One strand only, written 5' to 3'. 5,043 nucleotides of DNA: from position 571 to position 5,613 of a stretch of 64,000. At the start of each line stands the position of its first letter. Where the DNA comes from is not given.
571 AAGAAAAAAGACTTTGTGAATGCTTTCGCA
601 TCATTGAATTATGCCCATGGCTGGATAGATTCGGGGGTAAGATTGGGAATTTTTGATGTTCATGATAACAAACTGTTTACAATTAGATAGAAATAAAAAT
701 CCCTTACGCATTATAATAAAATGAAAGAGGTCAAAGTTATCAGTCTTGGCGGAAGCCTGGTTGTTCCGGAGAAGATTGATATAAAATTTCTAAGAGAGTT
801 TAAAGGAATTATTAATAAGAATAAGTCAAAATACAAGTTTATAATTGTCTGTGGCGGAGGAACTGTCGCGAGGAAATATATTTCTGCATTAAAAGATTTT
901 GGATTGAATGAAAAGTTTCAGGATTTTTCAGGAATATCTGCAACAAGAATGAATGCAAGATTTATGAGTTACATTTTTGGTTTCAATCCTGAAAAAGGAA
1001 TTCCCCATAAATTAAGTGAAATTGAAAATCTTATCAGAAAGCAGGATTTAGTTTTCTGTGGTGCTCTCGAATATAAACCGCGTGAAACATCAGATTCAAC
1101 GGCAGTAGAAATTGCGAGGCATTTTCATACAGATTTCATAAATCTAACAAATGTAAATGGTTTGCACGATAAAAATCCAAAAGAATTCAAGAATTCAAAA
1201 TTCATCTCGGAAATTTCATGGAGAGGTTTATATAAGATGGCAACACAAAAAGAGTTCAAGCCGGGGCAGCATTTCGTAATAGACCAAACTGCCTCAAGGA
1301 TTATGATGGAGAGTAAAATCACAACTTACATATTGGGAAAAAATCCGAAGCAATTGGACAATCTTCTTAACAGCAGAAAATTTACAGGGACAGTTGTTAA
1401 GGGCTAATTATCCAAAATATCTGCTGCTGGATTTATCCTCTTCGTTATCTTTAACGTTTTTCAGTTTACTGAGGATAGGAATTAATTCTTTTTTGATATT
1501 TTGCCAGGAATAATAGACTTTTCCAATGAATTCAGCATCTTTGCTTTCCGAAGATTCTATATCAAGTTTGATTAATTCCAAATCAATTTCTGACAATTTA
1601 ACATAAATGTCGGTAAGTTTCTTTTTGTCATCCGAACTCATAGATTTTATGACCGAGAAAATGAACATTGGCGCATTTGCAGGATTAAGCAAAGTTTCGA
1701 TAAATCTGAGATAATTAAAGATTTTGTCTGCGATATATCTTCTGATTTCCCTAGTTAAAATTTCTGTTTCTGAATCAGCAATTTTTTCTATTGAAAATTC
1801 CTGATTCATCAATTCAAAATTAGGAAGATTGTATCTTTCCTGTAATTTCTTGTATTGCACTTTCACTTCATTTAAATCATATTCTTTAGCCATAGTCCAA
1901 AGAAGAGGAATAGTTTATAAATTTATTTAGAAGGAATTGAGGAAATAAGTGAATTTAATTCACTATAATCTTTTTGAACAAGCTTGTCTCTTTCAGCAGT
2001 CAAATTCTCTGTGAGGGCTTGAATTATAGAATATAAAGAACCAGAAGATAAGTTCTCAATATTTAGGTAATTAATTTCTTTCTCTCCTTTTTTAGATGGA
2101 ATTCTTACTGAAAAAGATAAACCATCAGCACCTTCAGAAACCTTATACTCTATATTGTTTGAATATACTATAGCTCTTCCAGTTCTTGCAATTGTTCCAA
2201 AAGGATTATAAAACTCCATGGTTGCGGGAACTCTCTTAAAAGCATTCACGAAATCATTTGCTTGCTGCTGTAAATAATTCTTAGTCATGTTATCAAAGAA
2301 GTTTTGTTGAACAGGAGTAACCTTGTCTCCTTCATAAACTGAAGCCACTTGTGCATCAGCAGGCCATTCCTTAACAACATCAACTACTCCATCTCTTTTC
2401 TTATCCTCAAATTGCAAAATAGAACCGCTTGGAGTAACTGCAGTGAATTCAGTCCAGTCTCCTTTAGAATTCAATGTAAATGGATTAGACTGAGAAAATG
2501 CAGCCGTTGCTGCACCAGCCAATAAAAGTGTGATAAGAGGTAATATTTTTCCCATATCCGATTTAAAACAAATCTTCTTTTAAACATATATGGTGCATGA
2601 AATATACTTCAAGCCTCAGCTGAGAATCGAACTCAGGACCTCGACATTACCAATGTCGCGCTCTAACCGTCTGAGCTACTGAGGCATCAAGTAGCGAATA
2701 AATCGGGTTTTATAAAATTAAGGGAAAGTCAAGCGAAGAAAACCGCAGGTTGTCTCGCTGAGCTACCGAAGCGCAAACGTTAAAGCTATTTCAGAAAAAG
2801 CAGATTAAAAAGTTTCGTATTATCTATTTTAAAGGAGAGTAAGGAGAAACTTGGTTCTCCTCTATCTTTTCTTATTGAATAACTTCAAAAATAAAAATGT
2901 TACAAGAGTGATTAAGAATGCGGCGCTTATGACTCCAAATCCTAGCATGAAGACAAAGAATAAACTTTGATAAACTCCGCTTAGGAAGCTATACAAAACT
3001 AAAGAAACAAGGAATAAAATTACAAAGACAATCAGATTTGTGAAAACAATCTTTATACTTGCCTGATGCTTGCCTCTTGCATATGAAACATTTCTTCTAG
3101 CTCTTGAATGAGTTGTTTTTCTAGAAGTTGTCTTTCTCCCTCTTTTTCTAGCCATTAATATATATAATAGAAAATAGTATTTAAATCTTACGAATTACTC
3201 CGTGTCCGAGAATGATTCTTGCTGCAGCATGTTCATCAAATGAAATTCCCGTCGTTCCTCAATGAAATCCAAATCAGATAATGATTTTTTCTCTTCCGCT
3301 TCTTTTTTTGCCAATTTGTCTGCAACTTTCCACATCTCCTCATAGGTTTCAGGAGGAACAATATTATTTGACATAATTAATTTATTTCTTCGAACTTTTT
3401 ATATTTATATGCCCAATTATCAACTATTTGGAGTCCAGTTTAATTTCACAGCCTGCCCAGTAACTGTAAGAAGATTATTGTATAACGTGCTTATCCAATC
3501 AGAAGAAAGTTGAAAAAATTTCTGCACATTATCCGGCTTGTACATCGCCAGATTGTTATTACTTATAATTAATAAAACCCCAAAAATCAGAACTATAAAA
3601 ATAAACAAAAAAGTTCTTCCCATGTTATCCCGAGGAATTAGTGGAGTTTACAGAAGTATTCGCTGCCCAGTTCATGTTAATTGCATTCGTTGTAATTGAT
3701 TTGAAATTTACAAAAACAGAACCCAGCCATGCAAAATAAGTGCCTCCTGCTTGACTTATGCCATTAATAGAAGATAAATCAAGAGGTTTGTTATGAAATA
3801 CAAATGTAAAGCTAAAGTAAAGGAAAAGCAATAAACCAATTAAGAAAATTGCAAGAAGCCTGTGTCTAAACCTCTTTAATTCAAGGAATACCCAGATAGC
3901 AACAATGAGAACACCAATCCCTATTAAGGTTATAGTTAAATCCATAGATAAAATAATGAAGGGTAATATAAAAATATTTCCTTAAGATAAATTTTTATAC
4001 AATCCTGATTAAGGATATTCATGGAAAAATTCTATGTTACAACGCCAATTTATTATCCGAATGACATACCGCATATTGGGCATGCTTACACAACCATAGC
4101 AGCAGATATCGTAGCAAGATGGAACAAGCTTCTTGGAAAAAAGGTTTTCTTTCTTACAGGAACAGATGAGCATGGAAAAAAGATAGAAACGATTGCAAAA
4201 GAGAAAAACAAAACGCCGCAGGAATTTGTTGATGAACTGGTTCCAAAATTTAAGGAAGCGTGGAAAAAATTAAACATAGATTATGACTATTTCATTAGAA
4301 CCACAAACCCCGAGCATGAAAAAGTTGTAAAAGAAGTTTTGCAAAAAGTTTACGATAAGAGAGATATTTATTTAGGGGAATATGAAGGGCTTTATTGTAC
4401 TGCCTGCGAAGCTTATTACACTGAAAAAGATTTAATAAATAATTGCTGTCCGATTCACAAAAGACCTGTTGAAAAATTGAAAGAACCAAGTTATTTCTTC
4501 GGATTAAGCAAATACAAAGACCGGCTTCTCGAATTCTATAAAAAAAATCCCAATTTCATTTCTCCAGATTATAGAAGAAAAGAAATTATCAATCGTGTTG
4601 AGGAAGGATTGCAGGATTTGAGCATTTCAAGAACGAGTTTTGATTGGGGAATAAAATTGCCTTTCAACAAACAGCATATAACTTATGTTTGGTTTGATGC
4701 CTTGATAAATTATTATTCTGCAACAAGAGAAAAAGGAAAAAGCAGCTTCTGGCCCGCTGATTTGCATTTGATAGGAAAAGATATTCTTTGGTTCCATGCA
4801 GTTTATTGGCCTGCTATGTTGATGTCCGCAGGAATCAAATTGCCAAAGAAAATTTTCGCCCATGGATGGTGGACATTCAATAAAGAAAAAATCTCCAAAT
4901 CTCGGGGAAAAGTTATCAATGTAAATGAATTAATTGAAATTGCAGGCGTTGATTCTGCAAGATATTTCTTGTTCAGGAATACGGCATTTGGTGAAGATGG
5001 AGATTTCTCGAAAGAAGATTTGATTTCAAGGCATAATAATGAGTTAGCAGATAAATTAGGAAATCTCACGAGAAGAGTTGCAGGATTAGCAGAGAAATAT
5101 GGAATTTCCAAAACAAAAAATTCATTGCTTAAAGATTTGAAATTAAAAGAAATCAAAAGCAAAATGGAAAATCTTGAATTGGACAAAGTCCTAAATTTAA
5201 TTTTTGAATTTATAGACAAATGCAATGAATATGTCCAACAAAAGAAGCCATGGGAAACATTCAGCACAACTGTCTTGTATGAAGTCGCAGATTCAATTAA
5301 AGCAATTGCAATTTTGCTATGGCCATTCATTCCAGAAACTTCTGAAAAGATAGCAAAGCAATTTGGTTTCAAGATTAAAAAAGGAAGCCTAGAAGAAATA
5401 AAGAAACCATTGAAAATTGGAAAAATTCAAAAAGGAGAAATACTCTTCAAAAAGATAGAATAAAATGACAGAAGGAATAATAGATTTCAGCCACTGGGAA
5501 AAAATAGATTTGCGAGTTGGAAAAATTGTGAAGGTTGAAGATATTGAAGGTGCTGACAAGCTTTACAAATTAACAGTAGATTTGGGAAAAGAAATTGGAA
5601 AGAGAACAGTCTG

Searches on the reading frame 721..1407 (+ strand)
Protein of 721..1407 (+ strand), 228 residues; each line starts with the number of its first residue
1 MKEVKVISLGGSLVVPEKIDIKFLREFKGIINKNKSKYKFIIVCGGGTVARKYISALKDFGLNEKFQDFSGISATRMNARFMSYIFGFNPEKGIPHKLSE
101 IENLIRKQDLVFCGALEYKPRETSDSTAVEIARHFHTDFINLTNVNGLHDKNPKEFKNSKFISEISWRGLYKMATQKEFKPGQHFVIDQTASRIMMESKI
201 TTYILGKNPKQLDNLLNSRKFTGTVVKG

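Call 70: search_protein_families(library=pfam, proteins=[window:721-1407:+], max_evalue=0.0001)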
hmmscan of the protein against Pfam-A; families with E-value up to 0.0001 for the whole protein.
window:721-1407:+ (228 aa): 1 family
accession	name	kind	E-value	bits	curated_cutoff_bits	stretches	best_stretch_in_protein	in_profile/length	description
PF00696.33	AA_kinase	-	3.8e-25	89.4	24.9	1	4-205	2-233/234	Amino acid kinase family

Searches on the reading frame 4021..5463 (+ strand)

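Call 70: search_protein_families(library=pfam, proteins=[window:4021-5463:+], max_evalue=0.0001)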
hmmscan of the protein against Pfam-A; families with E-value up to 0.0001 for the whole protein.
window:4021-5463:+ (480 aa): 6 families
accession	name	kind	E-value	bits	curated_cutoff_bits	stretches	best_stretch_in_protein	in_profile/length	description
PF09334.17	tRNA-synt_1g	-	3.6e-106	355.7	20.1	2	135-353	161-390/391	tRNA synthetases class I (M)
PF00133.28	tRNA-synt_1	-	1.1e-24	87.4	22.7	2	2-216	23-246/414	tRNA synthetases class I (I, L, M and V)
PF01406.26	tRNA-synt_1e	-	2.4e-15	57.2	27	1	5-121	13-126/301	tRNA synthetases class I (C) catalytic domain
PF08264.19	Anticodon_1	-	3.2e-08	34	25.1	1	375-449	12-94/148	Anticodon-binding domain of tRNA ligase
PF19303.5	Anticodon_3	-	6.4e-07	29.8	23.5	1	366-479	11-135/152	Anticodon binding domain of methionyl tRNA ligase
PF01921.24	tRNA-synt_1f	-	0.0001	21.8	27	0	287-321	279-313/360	tRNA synthetases class I (K)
